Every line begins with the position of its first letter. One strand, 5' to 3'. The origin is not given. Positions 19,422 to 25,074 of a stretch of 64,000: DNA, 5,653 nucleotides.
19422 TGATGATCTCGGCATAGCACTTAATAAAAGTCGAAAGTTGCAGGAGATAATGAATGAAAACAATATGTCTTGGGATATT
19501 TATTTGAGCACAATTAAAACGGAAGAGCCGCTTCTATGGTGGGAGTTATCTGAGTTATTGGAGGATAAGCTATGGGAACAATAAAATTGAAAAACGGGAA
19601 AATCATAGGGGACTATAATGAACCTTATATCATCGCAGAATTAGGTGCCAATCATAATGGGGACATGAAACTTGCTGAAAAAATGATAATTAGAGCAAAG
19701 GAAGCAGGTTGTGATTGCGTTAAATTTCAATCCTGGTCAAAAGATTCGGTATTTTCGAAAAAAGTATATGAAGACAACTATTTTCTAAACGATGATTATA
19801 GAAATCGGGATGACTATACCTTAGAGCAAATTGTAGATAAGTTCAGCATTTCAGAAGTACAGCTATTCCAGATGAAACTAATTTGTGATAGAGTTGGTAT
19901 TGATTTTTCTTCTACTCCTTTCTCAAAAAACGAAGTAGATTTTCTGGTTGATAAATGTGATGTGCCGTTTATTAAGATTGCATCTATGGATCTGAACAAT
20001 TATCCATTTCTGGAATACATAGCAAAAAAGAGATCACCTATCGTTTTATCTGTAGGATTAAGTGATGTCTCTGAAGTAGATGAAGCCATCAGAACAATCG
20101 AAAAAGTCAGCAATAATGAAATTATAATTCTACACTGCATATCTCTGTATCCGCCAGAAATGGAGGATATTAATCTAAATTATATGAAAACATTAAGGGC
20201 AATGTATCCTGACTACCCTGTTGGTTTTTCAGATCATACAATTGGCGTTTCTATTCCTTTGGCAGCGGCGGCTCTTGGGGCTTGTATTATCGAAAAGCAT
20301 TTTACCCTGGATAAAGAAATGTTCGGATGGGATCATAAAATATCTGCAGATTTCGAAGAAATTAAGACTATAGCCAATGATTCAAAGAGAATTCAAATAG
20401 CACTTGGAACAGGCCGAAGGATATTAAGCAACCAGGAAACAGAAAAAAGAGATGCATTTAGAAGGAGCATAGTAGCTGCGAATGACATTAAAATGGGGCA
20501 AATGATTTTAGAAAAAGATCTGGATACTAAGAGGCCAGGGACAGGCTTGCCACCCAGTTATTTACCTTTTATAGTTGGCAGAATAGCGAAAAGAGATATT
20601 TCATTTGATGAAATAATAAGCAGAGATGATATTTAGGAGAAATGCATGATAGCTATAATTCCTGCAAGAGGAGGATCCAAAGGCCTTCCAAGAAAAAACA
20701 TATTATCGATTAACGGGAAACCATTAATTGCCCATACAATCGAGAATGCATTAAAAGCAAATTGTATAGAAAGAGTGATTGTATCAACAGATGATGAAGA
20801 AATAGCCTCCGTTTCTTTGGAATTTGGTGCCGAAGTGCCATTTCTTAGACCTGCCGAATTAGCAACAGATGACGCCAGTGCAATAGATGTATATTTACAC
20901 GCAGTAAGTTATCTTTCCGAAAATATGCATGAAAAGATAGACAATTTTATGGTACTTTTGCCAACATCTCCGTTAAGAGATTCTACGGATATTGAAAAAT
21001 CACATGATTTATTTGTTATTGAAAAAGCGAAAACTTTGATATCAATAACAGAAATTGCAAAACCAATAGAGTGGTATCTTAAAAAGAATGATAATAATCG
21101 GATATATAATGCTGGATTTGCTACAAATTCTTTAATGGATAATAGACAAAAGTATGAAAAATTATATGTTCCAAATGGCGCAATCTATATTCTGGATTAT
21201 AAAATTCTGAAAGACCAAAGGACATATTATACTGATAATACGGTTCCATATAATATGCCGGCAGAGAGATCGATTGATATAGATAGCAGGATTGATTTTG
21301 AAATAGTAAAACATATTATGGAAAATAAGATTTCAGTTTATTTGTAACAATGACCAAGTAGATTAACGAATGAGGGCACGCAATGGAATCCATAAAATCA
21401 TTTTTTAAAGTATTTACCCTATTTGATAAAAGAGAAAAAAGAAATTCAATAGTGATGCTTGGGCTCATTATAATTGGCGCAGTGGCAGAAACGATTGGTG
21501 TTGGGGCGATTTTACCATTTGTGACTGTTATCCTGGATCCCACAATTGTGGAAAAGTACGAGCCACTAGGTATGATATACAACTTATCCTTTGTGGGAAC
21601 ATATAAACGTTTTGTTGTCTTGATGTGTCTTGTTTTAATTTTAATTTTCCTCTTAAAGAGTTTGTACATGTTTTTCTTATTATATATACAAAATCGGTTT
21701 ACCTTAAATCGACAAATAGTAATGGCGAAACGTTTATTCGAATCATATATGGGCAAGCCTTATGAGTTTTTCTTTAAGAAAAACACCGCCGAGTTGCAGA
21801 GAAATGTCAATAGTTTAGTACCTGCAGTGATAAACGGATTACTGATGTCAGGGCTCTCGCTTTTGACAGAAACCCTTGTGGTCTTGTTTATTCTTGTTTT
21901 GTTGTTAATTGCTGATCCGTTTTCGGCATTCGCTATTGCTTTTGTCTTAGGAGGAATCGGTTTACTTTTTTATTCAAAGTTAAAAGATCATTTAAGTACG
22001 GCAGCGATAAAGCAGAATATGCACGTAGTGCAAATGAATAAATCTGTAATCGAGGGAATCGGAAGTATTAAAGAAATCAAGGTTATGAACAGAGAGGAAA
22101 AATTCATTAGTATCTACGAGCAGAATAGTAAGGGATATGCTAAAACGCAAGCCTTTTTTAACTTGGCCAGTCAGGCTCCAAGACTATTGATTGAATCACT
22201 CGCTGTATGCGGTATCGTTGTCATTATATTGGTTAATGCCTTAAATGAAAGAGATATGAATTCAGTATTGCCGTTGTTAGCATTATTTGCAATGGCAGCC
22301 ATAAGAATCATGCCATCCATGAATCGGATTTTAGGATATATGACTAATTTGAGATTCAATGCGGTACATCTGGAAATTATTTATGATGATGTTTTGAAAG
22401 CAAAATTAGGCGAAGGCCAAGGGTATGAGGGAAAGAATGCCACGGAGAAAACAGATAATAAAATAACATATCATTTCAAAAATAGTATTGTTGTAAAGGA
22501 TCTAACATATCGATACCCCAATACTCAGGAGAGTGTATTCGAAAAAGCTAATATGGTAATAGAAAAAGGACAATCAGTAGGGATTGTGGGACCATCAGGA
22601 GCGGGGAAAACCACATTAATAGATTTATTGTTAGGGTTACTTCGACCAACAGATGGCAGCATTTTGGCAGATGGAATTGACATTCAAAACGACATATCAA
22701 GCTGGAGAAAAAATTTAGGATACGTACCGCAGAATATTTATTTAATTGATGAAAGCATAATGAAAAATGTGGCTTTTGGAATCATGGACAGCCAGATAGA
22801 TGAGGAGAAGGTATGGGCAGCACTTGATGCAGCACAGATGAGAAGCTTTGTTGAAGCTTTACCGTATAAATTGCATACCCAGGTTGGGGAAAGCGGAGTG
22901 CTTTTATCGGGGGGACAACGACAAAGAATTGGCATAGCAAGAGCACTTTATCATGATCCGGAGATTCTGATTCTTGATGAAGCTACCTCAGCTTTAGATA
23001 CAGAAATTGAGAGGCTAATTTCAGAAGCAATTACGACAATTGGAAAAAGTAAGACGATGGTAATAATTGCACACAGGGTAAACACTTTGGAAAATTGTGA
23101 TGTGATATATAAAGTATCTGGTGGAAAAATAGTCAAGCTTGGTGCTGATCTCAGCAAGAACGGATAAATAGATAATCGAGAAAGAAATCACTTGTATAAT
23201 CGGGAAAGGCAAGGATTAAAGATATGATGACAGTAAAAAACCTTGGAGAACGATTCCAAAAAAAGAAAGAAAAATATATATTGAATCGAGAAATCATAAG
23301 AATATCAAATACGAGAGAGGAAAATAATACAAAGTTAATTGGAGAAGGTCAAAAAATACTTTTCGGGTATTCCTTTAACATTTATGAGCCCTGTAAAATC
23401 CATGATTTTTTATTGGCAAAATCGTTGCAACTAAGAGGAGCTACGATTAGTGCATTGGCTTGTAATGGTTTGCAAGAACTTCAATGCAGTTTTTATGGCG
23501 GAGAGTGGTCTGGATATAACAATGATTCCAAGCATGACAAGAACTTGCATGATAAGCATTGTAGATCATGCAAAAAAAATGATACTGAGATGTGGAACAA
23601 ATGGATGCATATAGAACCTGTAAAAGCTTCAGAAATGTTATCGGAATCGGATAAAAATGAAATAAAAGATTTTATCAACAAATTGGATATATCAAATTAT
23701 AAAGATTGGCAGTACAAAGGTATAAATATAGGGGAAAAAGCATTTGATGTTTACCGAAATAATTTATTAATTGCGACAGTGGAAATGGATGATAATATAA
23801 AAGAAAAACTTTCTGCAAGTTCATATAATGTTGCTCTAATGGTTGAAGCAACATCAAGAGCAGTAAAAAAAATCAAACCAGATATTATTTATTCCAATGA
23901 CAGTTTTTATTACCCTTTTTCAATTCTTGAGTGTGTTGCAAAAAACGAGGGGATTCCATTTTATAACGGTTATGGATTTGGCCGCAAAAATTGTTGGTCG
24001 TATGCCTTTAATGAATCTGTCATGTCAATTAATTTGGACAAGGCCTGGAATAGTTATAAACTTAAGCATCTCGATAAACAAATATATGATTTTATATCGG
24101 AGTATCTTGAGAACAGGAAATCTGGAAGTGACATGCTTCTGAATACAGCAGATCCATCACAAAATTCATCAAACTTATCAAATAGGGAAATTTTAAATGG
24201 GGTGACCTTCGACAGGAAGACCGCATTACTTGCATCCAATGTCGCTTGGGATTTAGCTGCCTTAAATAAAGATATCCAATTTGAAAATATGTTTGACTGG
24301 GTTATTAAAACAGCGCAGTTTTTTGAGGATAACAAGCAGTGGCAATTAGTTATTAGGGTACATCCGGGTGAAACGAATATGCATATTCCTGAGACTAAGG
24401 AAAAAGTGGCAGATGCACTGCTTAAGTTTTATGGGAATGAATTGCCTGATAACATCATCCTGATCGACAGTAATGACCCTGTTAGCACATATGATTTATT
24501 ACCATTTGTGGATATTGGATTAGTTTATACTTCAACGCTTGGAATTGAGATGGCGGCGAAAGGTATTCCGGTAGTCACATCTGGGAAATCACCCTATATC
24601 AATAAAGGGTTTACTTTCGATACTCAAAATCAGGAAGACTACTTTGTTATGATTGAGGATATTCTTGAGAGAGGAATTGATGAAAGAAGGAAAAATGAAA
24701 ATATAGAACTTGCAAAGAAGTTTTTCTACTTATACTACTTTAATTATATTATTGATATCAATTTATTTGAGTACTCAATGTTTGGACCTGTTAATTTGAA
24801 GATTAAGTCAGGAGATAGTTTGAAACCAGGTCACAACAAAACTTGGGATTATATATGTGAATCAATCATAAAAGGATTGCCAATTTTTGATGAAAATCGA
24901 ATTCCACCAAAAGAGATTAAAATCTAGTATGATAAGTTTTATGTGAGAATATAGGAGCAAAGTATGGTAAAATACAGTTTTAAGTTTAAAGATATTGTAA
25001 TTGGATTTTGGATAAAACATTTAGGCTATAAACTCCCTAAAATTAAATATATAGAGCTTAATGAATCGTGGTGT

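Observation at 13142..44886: Candidate S-layer protein O-glycosylation island: PglC-type initiator + MsbA/PglK-type ABC exporter + Wzy_C-type ligase, with no Wzx/Wzy/Wzz/LCP/CsaB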

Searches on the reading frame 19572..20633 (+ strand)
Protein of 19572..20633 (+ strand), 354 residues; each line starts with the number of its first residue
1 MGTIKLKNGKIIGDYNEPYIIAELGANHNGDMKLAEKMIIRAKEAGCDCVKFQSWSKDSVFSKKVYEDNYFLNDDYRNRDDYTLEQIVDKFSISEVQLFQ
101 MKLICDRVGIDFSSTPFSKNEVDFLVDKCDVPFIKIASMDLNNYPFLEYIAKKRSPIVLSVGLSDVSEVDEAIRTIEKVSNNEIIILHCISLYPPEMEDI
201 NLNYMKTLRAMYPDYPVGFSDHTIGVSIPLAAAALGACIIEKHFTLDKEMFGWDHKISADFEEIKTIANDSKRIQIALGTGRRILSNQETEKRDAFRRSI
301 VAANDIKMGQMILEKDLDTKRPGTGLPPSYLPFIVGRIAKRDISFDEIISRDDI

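Call 4: search_protein_families(library=pfam, proteins=[window:19572-20633:+])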
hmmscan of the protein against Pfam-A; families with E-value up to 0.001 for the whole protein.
window:19572-20633:+ (354 aa): 2 families
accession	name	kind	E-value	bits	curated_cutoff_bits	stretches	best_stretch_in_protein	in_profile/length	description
PF03102.20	NeuB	-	5.4e-80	268.8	22.1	1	38-281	1-239/241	NeuB family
PF08666.17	SAF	-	8.7e-11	42.7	21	1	297-354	1-62/63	SAF domain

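Call 13: search_protein_families(library=ncbifam, proteins=[window:19572-20633:+], max_evalue=1e-10)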
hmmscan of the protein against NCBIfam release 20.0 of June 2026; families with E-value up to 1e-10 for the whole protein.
window:19572-20633:+ (354 aa): 2 families
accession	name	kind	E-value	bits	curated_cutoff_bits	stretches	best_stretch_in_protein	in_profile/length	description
TIGR03569.1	NeuB_NnaB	equivalog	6.8e-101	337.6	399.65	1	19-349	2-329/329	N-acetylneuraminate synthase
TIGR03586.1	PseI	equivalog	5e-82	275.7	340.25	1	18-347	2-325/327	pseudaminic acid synthase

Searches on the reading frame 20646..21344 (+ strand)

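Call 4: search_protein_families(library=pfam, proteins=[window:20646-21344:+])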
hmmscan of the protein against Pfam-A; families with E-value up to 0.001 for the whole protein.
window:20646-21344:+ (233 aa): 3 families
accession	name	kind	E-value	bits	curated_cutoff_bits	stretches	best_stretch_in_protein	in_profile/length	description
PF02348.25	CTP_transf_3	-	1.7e-25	90.6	22.6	1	2-171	1-170/217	Cytidylyltransferase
PF12804.13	NTP_transf_3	-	0.00011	22.9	27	1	16-64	15-62/160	MobA-like NTP transferase domain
PF01128.25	IspD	-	0.00071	19.8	27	0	1-53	1-56/221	2-C-methyl-D-erythritol 4-phosphate cytidylyltransferase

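Call 13: search_protein_families(library=ncbifam, proteins=[window:20646-21344:+], max_evalue=1e-10)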
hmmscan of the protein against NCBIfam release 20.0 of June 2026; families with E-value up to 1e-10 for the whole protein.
window:20646-21344:+ (233 aa): 6 families
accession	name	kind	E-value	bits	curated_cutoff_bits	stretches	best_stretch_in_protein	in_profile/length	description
TIGR03584.1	PseF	equivalog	2e-49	168.3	205.7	1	2-222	1-217/222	pseudaminic acid cytidylyltransferase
NF009905.0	PRK13368.1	subfamily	3.1e-16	59.4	255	1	2-64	4-66/243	3-deoxy-manno-octulosonate cytidylyltransferase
NF003952.0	PRK05450.1-5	subfamily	1.2e-15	57.4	193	1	2-65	4-67/250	3-deoxy-manno-octulosonate cytidylyltransferase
NF003950.0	PRK05450.1-3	subfamily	5.6e-14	52.1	234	1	2-64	4-66/248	3-deoxy-manno-octulosonate cytidylyltransferase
TIGR00466.1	kdsB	equivalog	8.5e-13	48.3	155.2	1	2-66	4-67/241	3-deoxy-manno-octulosonate cytidylyltransferase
NF003948.0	PRK05450.1-1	equivalog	5.9e-11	42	281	0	2-68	7-72/248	3-deoxy-manno-octulosonate cytidylyltransferase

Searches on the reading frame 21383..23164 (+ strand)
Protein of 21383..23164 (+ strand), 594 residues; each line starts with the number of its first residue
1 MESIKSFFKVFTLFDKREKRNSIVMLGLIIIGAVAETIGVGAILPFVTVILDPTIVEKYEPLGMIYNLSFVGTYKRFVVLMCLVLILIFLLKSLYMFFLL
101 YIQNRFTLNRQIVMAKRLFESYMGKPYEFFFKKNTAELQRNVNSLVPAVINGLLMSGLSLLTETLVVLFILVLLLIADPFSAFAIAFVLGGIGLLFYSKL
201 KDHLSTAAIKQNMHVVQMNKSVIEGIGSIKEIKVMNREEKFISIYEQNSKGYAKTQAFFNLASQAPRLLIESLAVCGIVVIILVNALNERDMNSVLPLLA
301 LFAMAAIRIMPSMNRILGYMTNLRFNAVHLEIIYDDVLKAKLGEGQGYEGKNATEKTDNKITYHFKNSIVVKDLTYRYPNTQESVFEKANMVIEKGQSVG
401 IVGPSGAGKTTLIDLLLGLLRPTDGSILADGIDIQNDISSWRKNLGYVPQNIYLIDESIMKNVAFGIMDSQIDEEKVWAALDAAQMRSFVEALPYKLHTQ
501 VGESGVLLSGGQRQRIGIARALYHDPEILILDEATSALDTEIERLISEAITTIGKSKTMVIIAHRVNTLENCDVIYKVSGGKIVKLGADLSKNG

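Call 4: search_protein_families(library=pfam, proteins=[window:21383-23164:+])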
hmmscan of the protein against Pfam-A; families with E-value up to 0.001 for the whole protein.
window:21383-23164:+ (594 aa): 6 families
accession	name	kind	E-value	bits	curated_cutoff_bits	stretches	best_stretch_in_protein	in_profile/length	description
PF00005.33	ABC_tran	-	1.3e-32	113.7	25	1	388-536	3-137/137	ABC transporter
PF00664.28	ABC_membrane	-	1.9e-10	41.3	28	1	70-302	30-267/274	ABC transporter transmembrane region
PF02463.25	SMC_N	-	7.5e-08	32.5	40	1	398-579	26-212/220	RecF/RecN/SMC N terminal domain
PF20720.3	nSTAND3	-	4.1e-05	23.8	27.2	1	383-457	4-73/155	Novel STAND NTPase 3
PF13304.12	AAA_21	-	6.4e-05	23.6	27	0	400-445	3-51/304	AAA domain, putative AbiEii toxin, Type IV TA system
PF13555.12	AAA_29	-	9.8e-05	22.5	27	1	386-423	12-49/61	P-loop containing region of AAA domain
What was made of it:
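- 21383..23167 (+): Fused TMD-NBD ABC exporter, 594 aa, 6 TM; the only candidate flippase for the lipid-linked glycan. Pfam ABC_membrane + ABC_tran (call 4).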

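Call 10: search_protein_families(library=ncbifam, proteins=[window:21383-23164:+], max_evalue=0.01)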
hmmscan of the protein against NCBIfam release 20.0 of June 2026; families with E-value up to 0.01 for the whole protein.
window:21383-23164:+ (594 aa): 191 families (the best 25 are shown)
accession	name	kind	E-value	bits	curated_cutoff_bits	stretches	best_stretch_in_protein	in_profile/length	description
NF050066.1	LPSTprtrPglK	equivalog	8e-107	358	1000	1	9-579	4-556/558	BC-type lipopolysaccharide transporter PglK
TIGR02203.1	MsbA_lipidA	equivalog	3.4e-85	286.7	602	1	31-588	17-551/572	lipid A export permease/ATP-binding protein MsbA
NF045513.1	HepA_fam_ABC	equivalog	4.1e-80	269.9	725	1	23-588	37-591/610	heterocyst formation ABC transporter subunit HepA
TIGR03796.1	NHLM_micro_ABC1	equivalog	1.2e-69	235.3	853.3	1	73-588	188-694/710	NHLP family bacteriocin export ABC transporter peptidase/permease/ATPase subunit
TIGR03375.1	type_I_sec_LssB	subfamily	1.3e-68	231.9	693.1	1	165-587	274-683/696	type I secretion system permease/ATPase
TIGR03797.1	NHLM_micro_ABC2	equivalog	7.5e-67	226.3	709.4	1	34-587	146-666/686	NHLP bacteriocin export ABC transporter permease/ATPase subunit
TIGR02204.1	MsbA_rel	hypoth_equivalog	1.8e-66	225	780.4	1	79-588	62-557/576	ABC transporter, permease/ATP-binding protein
TIGR01846.1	type_I_sec_HlyB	subfamily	6e-65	219.8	725.55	1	82-587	182-673/694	type I secretion system permease/ATPase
NF010178.0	PRK13657.1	equivalog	2.9e-62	210.9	733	1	35-587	37-551/588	glucan ABC transporter ATP-binding protein/ permease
TIGR02857.1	CydD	equivalog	5.7e-61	207.1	435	1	355-577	308-528/529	thiol reductant ABC exporter subunit CydD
NF008381.0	PRK11176.1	equivalog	1.2e-59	202.2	867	1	66-588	52-561/582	lipid A ABC transporter ATP-binding protein/permease MsbA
TIGR00958.1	3a01208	subfamily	1.8e-59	201.7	874.6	1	364-588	474-696/711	antigen peptide transporter 2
TIGR02868.1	CydC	equivalog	8.8e-57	192.9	329.05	1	157-565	135-529/530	thiol reductant ABC exporter subunit CydC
NF052233.1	CphA_assoc_ABC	equivalog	1.2e-54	185.9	880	1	87-588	242-725/766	cyanophycin metabolism-associated ABC transporter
TIGR01842.1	type_I_sec_PrtD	subfamily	3.7e-54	184.2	510.15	1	366-588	314-536/544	type I secretion system permease/ATPase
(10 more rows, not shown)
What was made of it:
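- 21383..23167 (+): Best NCBIfam match is PglK at 358 bits (cut-off 1000), then MsbA at 287 (call 10).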

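Call 37: find_homologous_proteins(query=window:21383-23164:+, max_evalue=1e-30)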
Query window:21383-23164:+ (594 aa): 5181 proteins with E <= 1e-30 among 8000 candidates; the best 120 are listed.
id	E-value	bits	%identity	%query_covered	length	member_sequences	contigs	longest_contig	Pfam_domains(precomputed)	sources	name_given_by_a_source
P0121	0.0e+0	1280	100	100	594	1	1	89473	PF00005.34,PF02463.26,PF13304.13,PF00664.29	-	-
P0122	2.9e-263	893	69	98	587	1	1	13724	PF00005.34,PF02463.26,PF00664.29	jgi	jgi:ABC-type multidrug transport system fused ATPase/permease subunit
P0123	3.4e-259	879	69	98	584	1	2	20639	PF00005.34,PF02463.26,PF00664.29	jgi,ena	-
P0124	1.7e-256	870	69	98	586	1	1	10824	PF00005.34,PF02463.26,PF00664.29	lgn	-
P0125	1.4e-246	838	64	98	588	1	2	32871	PF00005.34,PF02463.26,PF00664.29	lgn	-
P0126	5.0e-228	776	60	98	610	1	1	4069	PF00005.34,PF02463.26,PF00664.29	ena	-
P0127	1.9e-227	774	60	98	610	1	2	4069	PF00005.34,PF02463.26,PF00664.29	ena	-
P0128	3.0e-218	744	57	97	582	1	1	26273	PF00005.34,PF13555.13,PF02463.26,PF00664.29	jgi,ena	-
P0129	2.2e-217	741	58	98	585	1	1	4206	PF00005.34,PF02463.26,PF00664.29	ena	-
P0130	1.6e-215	735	58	99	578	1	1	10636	PF00005.34,PF13555.13,PF02463.26,PF00664.29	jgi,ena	-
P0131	7.7e-215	733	57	98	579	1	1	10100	PF00005.34,PF02463.26,PF00664.29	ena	-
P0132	1.1e-213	729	57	97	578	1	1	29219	PF00005.34,PF02463.26,PF00664.29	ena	-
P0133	1.3e-212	725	58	98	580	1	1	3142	PF00005.34,PF02463.26,PF00664.29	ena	-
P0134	6.4e-212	723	56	97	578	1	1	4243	PF00005.34,PF02463.26,PF00664.29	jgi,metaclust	metaclust:\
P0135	6.9e-212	723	56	97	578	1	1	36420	PF00005.34,PF02463.26,PF00664.29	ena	-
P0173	1.3e-145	504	43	96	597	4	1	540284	PF00005.34,PF13555.13,PF02463.26,PF00664.29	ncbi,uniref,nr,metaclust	ncbi:ABC transporter ATP-binding protein [Bacillus sp. FJAT-29937]|uniref:ABC transporter ATP-bindin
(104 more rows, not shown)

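Call 38: find_encoding_contigs(protein=P0125, flank=10000, max_places=1)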
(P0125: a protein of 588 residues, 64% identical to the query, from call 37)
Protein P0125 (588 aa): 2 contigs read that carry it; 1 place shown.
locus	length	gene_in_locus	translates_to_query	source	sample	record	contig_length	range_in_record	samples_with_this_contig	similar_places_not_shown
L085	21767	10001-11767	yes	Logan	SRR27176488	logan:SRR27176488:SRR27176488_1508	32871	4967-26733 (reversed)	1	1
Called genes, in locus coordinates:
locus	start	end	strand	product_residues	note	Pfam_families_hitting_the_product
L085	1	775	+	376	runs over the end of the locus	PF14897:EpsG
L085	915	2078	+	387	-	PF00534:Glycos_transf_1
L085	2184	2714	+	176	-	PF13384:HTH_23 (faint), PF13551:HTH_29 (weak), PF13565:HTH_32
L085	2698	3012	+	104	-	-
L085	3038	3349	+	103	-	-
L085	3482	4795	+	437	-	PF03721:UDPG_MGDP_dh_N, PF03446:NAD_binding_2, PF00984:UDPG_MGDP_dh, PF03720:UDPG_MGDP_dh_C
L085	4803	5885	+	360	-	PF02350:Epimerase_2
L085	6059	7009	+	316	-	PF02786:CPSase_L_D2 (faint), PF02655:ATP-grasp_3, PF15632:ATPgrasp_Ter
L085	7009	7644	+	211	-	-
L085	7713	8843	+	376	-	PF00155:Aminotran_1_2 (weak), PF01041:DegT_DnrJ_EryC1, PF01212:Beta_elim_lyase (weak)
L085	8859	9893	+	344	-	PF01408:GFO_IDH_MocA, PF02894:GFO_IDH_MocA_C, PF22725:GFO_IDH_MocA_C3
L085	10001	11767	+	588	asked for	PF00664:ABC_membrane (weak), PF02463:SMC_N (weak), PF00005:ABC_tran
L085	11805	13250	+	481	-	-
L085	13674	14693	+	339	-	PF02348:CTP_transf_3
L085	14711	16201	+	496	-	PF03102:NeuB, PF07385:Lyx_isomer (faint), PF07883:Cupin_2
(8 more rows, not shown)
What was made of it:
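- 21383..23167 (+): A 64%-identical homologue sits in another nonulosonic-acid cluster (call 38).
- On PglK lipid-linked-oligosaccharide flippase: A 64%-identical homologue lies in another nonulosonic-acid locus (call 38).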

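Call 39: find_encoding_contigs(protein=P0173, flank=10000, max_places=1)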
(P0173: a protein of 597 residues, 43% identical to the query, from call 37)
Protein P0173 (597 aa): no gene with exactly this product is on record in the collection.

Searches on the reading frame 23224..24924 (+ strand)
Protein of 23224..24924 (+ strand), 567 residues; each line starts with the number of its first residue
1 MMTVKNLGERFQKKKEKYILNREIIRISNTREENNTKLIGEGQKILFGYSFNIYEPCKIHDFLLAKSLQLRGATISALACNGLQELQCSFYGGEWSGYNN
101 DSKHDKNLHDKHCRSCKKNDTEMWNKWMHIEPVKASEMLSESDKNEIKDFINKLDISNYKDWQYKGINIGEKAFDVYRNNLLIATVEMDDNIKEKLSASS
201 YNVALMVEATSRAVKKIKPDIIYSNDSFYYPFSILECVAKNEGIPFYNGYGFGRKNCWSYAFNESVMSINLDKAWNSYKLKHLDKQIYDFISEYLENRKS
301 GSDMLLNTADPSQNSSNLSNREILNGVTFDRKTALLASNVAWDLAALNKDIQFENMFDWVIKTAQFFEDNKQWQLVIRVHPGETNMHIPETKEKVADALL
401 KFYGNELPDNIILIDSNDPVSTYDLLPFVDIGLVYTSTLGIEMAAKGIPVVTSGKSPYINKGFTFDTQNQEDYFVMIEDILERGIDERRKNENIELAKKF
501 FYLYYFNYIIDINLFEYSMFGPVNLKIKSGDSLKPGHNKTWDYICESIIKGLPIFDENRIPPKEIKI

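Call 4: search_protein_families(library=pfam, proteins=[window:23224-24924:+])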
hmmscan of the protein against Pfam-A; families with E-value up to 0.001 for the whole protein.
window:23224-24924:+ (567 aa): 0 families

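Call 7: search_protein_families(library=pfam, proteins=[window:23224-24924:+], max_evalue=0.1)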
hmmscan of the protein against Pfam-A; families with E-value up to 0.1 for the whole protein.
window:23224-24924:+ (567 aa): 1 family
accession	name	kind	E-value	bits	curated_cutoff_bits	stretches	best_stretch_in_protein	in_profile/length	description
PF05159.20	Capsule_synth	-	0.0017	18.3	20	1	365-470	179-278/310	Capsule polysaccharide biosynthesis protein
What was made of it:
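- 23224..24927 (+): 567-aa soluble protein; candidate nonulosonic-acid/Kdo-type glycosyltransferase. Only a weak Pfam Capsule_synth PF05159 hit, E 1.7e-3 (call 7).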

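Call 10: search_protein_families(library=ncbifam, proteins=[window:23224-24924:+], max_evalue=0.01)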
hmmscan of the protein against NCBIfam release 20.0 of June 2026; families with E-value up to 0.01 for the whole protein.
window:23224-24924:+ (567 aa): 0 families
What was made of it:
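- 23224..24927 (+): No NCBIfam hit (call 10).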
